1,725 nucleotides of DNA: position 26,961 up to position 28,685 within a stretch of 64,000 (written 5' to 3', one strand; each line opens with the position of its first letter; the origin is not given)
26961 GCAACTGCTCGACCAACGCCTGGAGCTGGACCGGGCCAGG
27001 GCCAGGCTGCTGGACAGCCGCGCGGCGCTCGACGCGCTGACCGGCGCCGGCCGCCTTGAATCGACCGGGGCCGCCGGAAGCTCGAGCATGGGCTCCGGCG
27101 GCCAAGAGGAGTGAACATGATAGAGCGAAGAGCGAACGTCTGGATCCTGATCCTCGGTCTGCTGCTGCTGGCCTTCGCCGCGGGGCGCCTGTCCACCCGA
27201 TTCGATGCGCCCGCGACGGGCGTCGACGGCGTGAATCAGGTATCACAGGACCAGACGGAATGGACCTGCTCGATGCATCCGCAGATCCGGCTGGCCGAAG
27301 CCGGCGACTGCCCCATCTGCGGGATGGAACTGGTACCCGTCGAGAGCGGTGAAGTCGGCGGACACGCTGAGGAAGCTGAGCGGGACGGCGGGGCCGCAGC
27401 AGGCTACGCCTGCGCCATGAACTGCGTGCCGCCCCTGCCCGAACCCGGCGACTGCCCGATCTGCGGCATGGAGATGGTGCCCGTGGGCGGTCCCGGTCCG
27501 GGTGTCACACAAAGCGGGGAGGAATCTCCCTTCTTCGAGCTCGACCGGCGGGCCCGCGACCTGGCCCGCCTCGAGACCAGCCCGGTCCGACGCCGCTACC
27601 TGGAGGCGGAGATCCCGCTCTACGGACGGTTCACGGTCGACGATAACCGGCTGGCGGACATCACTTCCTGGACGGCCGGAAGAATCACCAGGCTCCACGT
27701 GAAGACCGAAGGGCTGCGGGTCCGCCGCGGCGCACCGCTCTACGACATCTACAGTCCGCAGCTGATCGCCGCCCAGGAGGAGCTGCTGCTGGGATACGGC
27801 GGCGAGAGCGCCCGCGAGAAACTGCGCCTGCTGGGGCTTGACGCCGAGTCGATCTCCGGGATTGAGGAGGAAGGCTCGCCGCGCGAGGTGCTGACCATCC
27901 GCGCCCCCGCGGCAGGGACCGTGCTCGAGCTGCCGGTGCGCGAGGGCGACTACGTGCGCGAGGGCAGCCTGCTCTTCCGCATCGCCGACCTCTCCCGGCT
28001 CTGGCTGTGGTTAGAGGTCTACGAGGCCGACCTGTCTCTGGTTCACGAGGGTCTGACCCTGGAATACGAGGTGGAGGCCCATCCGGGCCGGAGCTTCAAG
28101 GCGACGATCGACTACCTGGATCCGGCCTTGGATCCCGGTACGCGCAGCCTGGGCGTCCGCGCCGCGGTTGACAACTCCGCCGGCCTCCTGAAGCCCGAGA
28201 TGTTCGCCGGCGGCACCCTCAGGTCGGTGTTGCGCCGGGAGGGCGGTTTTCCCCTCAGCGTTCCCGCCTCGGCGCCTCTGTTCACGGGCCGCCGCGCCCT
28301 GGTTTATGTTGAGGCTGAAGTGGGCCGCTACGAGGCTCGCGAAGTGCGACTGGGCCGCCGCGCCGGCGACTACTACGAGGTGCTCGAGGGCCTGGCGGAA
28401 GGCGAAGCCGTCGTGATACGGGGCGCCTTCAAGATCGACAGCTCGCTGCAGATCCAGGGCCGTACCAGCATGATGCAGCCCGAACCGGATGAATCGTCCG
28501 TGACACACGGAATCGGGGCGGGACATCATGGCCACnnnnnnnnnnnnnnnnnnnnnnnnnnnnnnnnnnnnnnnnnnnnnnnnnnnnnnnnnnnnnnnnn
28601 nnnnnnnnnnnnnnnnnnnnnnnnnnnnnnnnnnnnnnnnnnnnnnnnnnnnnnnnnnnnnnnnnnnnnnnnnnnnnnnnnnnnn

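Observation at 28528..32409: CusA/CzcA-like RND pump enlarged to 1293 aa by four extra transmembrane helices and a charged periplasmic insertion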

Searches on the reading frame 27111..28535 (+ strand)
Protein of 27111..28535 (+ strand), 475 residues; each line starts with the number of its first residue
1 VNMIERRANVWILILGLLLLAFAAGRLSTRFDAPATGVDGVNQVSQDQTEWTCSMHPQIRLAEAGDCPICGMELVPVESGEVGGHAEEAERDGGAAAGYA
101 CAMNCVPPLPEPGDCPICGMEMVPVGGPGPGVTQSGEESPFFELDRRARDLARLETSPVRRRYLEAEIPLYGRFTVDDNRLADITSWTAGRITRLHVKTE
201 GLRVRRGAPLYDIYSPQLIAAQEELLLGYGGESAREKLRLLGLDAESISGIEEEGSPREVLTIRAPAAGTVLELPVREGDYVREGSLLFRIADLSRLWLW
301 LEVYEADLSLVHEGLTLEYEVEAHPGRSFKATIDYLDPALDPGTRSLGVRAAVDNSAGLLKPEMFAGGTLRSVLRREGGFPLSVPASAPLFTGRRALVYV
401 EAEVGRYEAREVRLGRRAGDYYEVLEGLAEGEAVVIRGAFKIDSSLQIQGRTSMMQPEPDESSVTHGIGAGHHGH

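Call 3: search_protein_families(library=pfam, proteins=[window:27111-28535:+])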
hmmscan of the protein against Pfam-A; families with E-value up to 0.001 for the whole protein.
window:27111-28535:+ (475 aa): 5 families
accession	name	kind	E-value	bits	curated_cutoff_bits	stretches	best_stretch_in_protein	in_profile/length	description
PF16576.10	HlyD_D23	-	1.9e-61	207.5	30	1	164-366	2-214/214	Barrel-sandwich domain of CusB or HlyD membrane-fusion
PF13437.12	HlyD_3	-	1.2e-20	74.6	22.2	1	262-362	1-105/106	HlyD family secretion protein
PF19335.5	HMBD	-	4.2e-16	59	23.6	1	51-77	2-28/28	Heavy metal binding domain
PF13533.13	Biotin_lipoyl_2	-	2.9e-07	30.6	29.8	1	262-291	2-31/32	Biotin-lipoyl like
PF00364.28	Biotin_lipoyl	-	0.00063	20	22.1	0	262-291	44-73/73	Biotin-requiring enzyme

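Call 10: search_protein_families(library=ncbifam, proteins=[window:27111-28535:+])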
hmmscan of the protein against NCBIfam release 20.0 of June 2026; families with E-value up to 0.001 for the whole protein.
window:27111-28535:+ (475 aa): 17 families
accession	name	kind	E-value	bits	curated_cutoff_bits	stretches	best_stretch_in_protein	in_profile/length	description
TIGR00999.1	8a0102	subfamily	6.6e-38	130.4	319.3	1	258-442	90-270/271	CzcB/NccB family metal efflux transporter periplasmic adaptor subunit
TIGR01730.1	RND_mfp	subfamily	1.3e-35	122.9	94.9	1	262-443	136-314/322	efflux RND transporter periplasmic adaptor subunit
NF007303.0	PRK09783.1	subfamily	2.4e-30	105.3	390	1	111-458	62-408/414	copper/silver efflux system membrane fusion protein CusB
NF045680.1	DiMtlExpIhpB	equivalog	4.5e-23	81.7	450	1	260-445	137-317/326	divalent metal ion exporter adaptor subunit IhpB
NF007132.1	PRK09578.1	equivalog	3e-12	46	512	1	335-457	263-382/396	MexX/AxyX family multidrug efflux RND transporter periplasmic adaptor subunit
NF033138.2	RND-peri-MexC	equivalog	1.3e-08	34.4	625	1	332-450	255-371/375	MexC family multidrug efflux RND transporter periplasmic adaptor subunit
NF000272.2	OqxA_adapt_sub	exception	4.8e-07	29.1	835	1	312-442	243-370/391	multidrug efflux RND transporter periplasmic adaptor subunit OqxA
TIGR02971.1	heterocyst_DevB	subfamily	7.6e-07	28.8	129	1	258-325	202-268/327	ABC exporter membrane fusion protein, DevB family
NF008606.0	PRK11578.1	equivalog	1.3e-06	27.8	342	1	262-437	185-363/371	macrolide transporter subunit MacA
NF045904.1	RND-peri-MexE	equivalog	1.7e-05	23.9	714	0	326-455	247-373/390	multidrug efflux RND transporter periplasmic adaptor subunit MexE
NF033834.1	RND_adapt_MexA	exception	4e-05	22.9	750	1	329-439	241-349/373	multidrug efflux RND transporter periplasmic adaptor subunit MexA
NF007785.0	PRK10476.1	equivalog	4.6e-05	22.4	376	0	262-321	210-269/347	multidrug transporter subunit MdtN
TIGR01843.1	type_I_hlyD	subfamily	7.8e-05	21.8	208.65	0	262-294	45-77/422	HlyD family type I secretion periplasmic adaptor subunit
NF007362.0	PRK09859.1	equivalog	8.8e-05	21.8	738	0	321-452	244-373/385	multidrug transporter subunit MdtE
TIGR03794.1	NHLM_micro_HlyD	equivalog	0.00014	20.9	156.2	0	258-294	56-92/421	NHLP bacteriocin system secretion protein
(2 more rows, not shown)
